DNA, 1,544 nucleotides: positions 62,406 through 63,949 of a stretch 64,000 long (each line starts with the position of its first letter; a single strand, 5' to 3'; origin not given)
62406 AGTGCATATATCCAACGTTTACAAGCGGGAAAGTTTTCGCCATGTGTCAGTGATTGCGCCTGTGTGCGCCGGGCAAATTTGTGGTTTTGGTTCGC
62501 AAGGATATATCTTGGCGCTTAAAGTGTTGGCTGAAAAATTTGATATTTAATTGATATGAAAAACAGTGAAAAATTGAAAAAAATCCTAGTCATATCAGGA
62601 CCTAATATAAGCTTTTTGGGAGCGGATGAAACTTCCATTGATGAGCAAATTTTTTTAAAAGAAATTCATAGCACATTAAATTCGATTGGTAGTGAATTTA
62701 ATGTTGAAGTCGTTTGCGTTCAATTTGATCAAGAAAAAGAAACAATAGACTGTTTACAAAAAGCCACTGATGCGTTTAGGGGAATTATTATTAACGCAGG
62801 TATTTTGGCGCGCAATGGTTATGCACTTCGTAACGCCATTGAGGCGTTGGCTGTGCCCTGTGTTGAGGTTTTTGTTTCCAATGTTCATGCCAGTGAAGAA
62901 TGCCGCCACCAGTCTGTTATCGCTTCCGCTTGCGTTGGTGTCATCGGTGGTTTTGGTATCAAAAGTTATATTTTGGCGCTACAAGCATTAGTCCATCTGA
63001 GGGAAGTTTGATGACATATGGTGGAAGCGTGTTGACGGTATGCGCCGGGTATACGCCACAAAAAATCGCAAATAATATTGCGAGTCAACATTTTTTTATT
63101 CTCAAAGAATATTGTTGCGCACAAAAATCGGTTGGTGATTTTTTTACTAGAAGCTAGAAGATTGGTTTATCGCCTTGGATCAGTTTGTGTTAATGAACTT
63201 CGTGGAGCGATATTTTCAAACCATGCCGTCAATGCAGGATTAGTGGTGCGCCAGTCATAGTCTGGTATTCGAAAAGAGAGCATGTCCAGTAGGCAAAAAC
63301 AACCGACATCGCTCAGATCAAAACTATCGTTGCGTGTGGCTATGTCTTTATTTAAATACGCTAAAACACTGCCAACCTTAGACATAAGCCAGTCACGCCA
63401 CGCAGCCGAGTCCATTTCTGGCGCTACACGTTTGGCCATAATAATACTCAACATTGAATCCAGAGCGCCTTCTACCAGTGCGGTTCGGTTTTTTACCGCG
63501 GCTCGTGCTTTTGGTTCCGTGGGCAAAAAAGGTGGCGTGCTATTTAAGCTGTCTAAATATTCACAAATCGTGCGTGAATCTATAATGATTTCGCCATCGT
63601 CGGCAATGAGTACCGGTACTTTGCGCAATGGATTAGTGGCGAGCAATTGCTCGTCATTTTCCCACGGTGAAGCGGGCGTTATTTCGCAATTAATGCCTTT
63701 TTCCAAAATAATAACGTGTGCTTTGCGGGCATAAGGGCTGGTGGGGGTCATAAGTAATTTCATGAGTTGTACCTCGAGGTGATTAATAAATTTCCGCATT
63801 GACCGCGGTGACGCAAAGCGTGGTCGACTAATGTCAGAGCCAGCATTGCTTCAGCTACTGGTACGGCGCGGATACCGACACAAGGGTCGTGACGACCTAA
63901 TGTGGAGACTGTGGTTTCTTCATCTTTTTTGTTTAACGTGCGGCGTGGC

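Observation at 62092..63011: Tandem aroQ genes: an intact type II dehydroquinase followed by a low-GC paralog that has lost essentially every catalytic residue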

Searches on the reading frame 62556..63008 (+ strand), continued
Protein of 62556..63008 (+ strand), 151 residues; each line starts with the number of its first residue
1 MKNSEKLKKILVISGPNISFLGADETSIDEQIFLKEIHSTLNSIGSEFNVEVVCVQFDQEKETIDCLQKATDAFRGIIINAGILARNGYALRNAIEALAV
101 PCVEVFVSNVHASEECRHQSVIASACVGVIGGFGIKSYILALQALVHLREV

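Call 61: search_protein_families(library=ncbifam, proteins=[L027:6354-7382:+, L030:3341-4495:+, L033:3688-4656:+, L029:6557-7414:+, L003:262-930:-], max_evalue=0.00001)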
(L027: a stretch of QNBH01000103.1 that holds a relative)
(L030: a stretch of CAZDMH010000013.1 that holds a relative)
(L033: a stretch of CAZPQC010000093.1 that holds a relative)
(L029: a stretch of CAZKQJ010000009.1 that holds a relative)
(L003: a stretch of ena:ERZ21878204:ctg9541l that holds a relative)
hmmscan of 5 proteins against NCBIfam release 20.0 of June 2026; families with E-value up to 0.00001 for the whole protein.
L027:6354-7382:+ (343 aa): 23 families
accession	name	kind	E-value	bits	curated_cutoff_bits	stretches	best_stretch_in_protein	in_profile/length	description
TIGR00692.1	tdh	equivalog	5e-70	236.2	458.35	1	3-341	1-338/340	L-threonine 3-dehydrogenase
NF003808.0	PRK05396.1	equivalog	7.7e-63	212.4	380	1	1-341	1-338/341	L-threonine 3-dehydrogenase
NF041097.1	keto_inos_dh_IolM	equivalog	3.6e-58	197.1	450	1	10-340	36-386/389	scyllo-inosose 3-dehydrogenase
NF007489.0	PRK10083.1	equivalog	5.2e-49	167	376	1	10-339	8-331/339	Zn-dependent oxidoreductase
TIGR03989.1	Rxyl_3153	subfamily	4.5e-46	157.8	440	2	10-109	10-106/370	NDMA-dependent alcohol dehydrogenase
TIGR03451.1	mycoS_dep_FDH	equivalog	1.3e-39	136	512.9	1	4-340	5-355/358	S-(hydroxymethyl)mycothiol dehydrogenase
NF010344.0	PRK13771.1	subfamily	6.9e-38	130.5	349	1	1-336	1-325/334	putative alcohol dehydrogenase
NF007375.0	PRK09880.1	equivalog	8.2e-37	126.7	469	1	26-335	27-334/344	L-idonate 5-dehydrogenase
NF006940.0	PRK09422.1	equivalog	2.4e-35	122.1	344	1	1-332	1-323/338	alcohol dehydrogenase AdhP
NF007642.0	PRK10309.1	equivalog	4.9e-35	121.4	550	1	1-265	1-258/347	galactitol-1-phosphate 5-dehydrogenase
NF041172.1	AcrlCoa_red_Thmprot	equivalog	7.5e-35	120.4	500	1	1-337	1-327/334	acryloyl-CoA reductase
NF047908.1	AldhRedAhr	equivalog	1.8e-32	112.6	470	1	18-330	20-321/335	NADPH-dependent aldehyde reductase Ahr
TIGR03366.1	HpnZ_proposed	hypoth_equivalog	5.9e-30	104.6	328.1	1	22-322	1-313/315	putative phosphonate catabolism associated alcohol dehydrogenase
TIGR02818.1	adh_III_F_hyde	equivalog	1.3e-26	93.5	543.95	2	13-153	13-151/368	S-(hydroxymethyl)glutathione dehydrogenase/class III alcohol dehydrogenase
TIGR02822.1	adh_fam_2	subfamily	1.1e-24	87.2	283.5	1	8-220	9-217/329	zinc-binding alcohol dehydrogenase family protein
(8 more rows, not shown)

L030:3341-4495:+ (385 aa): 10 families
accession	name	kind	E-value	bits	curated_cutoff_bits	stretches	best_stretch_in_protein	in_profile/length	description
NF040821.1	dipep_PepQ_Arch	equivalog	8.8e-20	71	630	1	131-375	93-339/346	Xaa-Pro dipeptidase PepQ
NF007310.0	PRK09795.1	equivalog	3.2e-17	62.4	393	1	148-374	114-348/361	aminopeptidase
NF011720.0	PRK15173.1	subfamily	3.7e-17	62.3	420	1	126-374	78-332/343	peptidase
NF011173.0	PRK14575.1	equivalog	4.1e-17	62.2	850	1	126-374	141-395/406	putative peptidase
NF011174.0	PRK14576.1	subfamily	7e-14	51.5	487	1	125-374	139-394/405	putative endopeptidase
TIGR02993.1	ectoine_eutD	equivalog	5.9e-10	38.8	613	1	109-374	102-380/391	ectoine hydrolase DoeA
NF043017.1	DimsulpropLyDddP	equivalog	7.2e-10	38.2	600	1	153-379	195-438/443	dimethylsulfonioproprionate lyase DddP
TIGR00500.1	met_pdase_I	equivalog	9.8e-09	35.1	171.35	1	230-347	80-200/247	type I methionyl aminopeptidase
NF008970.0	PRK12318.1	equivalog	3.4e-08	33.1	267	1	236-347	127-241/291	methionyl aminopeptidase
NF038259.1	ectoine_DoeA_2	exception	1.8e-07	30.2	575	1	50-310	43-304/386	ectoine hydrolase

L033:3688-4656:+ (323 aa): 3 families
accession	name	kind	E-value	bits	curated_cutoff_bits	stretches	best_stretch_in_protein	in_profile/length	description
NF041098.2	diketo_inos_hlase_IolN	equivalog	1e-149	497.7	245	1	15-321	1-307/307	3-dehydro-scyllo-inosose hydrolase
TIGR04448.1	creatininase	equivalog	2.6e-16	60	235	1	26-209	2-194/246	creatininase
TIGR03964.1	mycofact_creat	equivalog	2e-09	37.4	172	1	27-102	5-78/228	mycofactocin biosynthesis peptidyl-dipeptidase MftE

L029:6557-7414:+ (286 aa): 17 families
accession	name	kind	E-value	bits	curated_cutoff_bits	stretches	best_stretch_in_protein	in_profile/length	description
NF001313.0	PRK00258.2-1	equivalog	2.4e-63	214.4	431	1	3-279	6-286/290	shikimate dehydrogenase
NF001319.0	PRK00258.3-3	equivalog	1.9e-62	210.9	252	1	3-285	3-276/279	shikimate dehydrogenase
NF009200.0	PRK12548.1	subfamily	1.2e-61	208.6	432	1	2-278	5-286/289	shikimate dehydrogenase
NF001322.0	PRK00258.3-6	equivalog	1.5e-57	195.1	285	1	7-281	6-265/272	shikimate dehydrogenase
TIGR00507.1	aroE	equivalog_domain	2.8e-57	193.9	200.2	1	7-282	1-268/270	shikimate dehydrogenase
NF001314.0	PRK00258.2-2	equivalog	5.7e-56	189.7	248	1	1-282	2-287/290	shikimate dehydrogenase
NF009201.0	PRK12549.1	subfamily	8.1e-55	186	235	1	6-283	7-284/286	shikimate dehydrogenase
NF001312.0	PRK00258.1-4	equivalog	4.4e-48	164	295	1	7-281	10-280/285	shikimate dehydrogenase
NF001315.0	PRK00258.2-4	equivalog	8.5e-48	163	413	1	4-281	5-281/284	shikimate dehydrogenase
NF009390.0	PRK12749.1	equivalog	2.7e-43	148.4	349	1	4-279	5-284/288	quinate/shikimate dehydrogenase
NF001311.0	PRK00258.1-3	equivalog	1e-42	146.2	235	1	10-283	9-273/279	shikimate dehydrogenase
NF010631.0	PRK14027.1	equivalog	9.3e-38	130.2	515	1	46-280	49-281/283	quinate/shikimate dehydrogenase (NAD+)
NF001310.0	PRK00258.1-2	equivalog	5.7e-35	120.8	221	1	11-278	7-272/279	shikimate dehydrogenase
TIGR01809.1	Shik-DH-AROM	equivalog_domain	8e-33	113.8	196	1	6-276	5-279/282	shikimate dehydrogenase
NF001316.0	PRK00258.2-5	equivalog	2.8e-31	108.7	247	1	7-283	2-261/263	shikimate dehydrogenase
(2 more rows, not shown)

L003:262-930:- (222 aa): 10 families
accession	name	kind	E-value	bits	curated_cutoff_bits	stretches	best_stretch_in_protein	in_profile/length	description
NF006731.0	PRK09262.1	equivalog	1.6e-61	207.7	179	1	3-219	9-225/229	4-carboxy-4-hydroxy-2-oxoadipate aldolase/oxaloacetate decarboxylase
TIGR02798.1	ligK_PcmE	equivalog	1.3e-57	195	304.5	1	5-219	5-219/222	4-carboxy-4-hydroxy-2-oxoadipate aldolase/oxaloacetate decarboxylase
NF004850.0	PRK06201.1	subfamily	4.4e-56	189.9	231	1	3-205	8-210/222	hypothetical protein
NF005442.0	PRK07028.1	equivalog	9.7e-31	106.8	593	1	15-210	230-423/430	bifunctional hexulose-6-phosphate synthase/ribonuclease regulator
NF006093.0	PRK08245.1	subfamily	1.2e-30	106.7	208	1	10-203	6-216/240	hypothetical protein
NF006875.0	PRK09372.1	equivalog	6.8e-21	74.7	136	1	32-175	15-157/161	ribonuclease E activity regulator RraA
NF009399.0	PRK12764.1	equivalog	2.7e-19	69.6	444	1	67-192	338-464/501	fumarylacetoacetate hydrolase family protein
NF009134.0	PRK12487.1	equivalog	9.5e-19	67.7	196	1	41-172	24-154/161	putative 4-hydroxy-4-methyl-2-oxoglutarate aldolase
TIGR01935.1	NOT-MenG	subfamily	3.3e-18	66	123.8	1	32-171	11-149/150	RraA family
TIGR02998.1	RraA_entero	equivalog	2.2e-06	27.9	241.25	1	32-173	15-155/161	ribonuclease E activity regulator RraA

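Call 75: fold_search(model_id=the predicted structure, library=pdb)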
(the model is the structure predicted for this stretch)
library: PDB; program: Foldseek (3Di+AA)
matches with E <= 10: 1312; with E <= 0.001: 130
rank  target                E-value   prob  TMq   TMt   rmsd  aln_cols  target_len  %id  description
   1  6cv6_I                1.5e-10  1.00  0.82  0.84   2.7       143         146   36  Crystal structure of 3-dehydroquinate dehydratase, type II, from Burkholderia phymatum STM815 (released 2018-04-11)
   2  6cv6_B                4.3e-10  1.00  0.81  0.84   2.7       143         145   36  Crystal structure of 3-dehydroquinate dehydratase, type II, from Burkholderia phymatum STM815 (released 2018-04-11)
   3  8idr_B                4.9e-10  1.00  0.82  0.85   2.8       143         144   38  Crystal structure of apo-form of dehydroquinate dehydratase from Corynebacterium glutamicum (released 2023-12-27)
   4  3n8k_M                7.2e-10  1.00  0.82  0.82   2.8       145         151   35  Type II dehydroquinase from Mycobacterium tuberculosis complexed with citrazinic acid (released 2010-07-21)
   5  8idr_A                8.1e-10  1.00  0.82  0.84   2.7       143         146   38  Crystal structure of apo-form of dehydroquinate dehydratase from Corynebacterium glutamicum (released 2023-12-27)
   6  3n59_M                8.1e-10  1.00  0.76  0.78   3.6       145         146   36  Type II dehydroquinase from Mycobacterium Tuberculosis complexed with 3-dehydroshikimate (released 2010-07-21)
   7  1d0i_H                8.7e-10  1.00  0.84  0.83   2.9       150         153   25  CRYSTAL STRUCTURE OF TYPE II DEHYDROQUINASE FROM STREPTOMYCES COELICOLOR COMPLEXED WITH PHOSPHATE IONS (released 2000-09-13)
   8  6hsq_B                9.2e-10  1.00  0.81  0.81   2.9       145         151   35  The crystal structure of type II Dehydroquinase from Psychromonas ingrahamii 37 crystal form 1 (released 2019-10-23)
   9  6cv6_A                1.0e-09  1.00  0.82  0.85   2.7       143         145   36  Crystal structure of 3-dehydroquinate dehydratase, type II, from Burkholderia phymatum STM815 (released 2018-04-11)
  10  8idr_C                1.0e-09  1.00  0.79  0.81   2.8       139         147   38  Crystal structure of apo-form of dehydroquinate dehydratase from Corynebacterium glutamicum (released 2023-12-27)
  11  8idu_A                1.1e-09  1.00  0.82  0.85   2.7       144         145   38  Crystal structure of substrate bound-form dehydroquinate dehydratase from Corynebacterium glutamicum (released 2023-12-27)
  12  6hsq_D                1.1e-09  1.00  0.81  0.80   2.9       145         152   35  The crystal structure of type II Dehydroquinase from Psychromonas ingrahamii 37 crystal form 1 (released 2019-10-23)
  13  3n59_B                1.3e-09  1.00  0.77  0.85   2.7       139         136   36  Type II dehydroquinase from Mycobacterium Tuberculosis complexed with 3-dehydroshikimate (released 2010-07-21)
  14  1gqo_N                1.4e-09  1.00  0.76  0.86   2.6       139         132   34  Type II Dehydroquinase from Bacillus subtilis (released 2002-12-12)
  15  6hs8                  1.4e-09  1.00  0.79  0.82   2.8       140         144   38  The crystal structure of type II Dehydroquinase from Butyrivibrio crossotus DSM 2876 (released 2019-10-23)
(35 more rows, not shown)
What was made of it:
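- On Type II 3-dehydroquinate dehydratase (for ORF2): Foldseek TM about 0.82 to many DHQ2 structures (call 75).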

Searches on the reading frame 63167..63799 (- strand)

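Call 7: search_protein_families(library=pfam, proteins=[window:63167-63799:-], max_evalue=0.01)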
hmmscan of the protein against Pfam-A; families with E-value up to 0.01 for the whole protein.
window:63167-63799:- (210 aa): 4 families
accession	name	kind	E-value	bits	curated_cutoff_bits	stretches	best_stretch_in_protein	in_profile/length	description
PF13417.12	GST_N_3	-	1.5e-19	70.5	22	1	18-89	4-74/75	Glutathione S-transferase, N-terminal domain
PF13409.12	GST_N_2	-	7.5e-17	62.1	25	1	20-84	1-69/70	Glutathione S-transferase, N-terminal domain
PF02798.26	GST_N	-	5.9e-12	46.2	20.9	1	13-83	3-75/76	Glutathione S-transferase, N-terminal domain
PF13410.11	GST_C_2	-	3e-05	24.4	24.9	1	134-195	3-68/69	Glutathione S-transferase, C-terminal domain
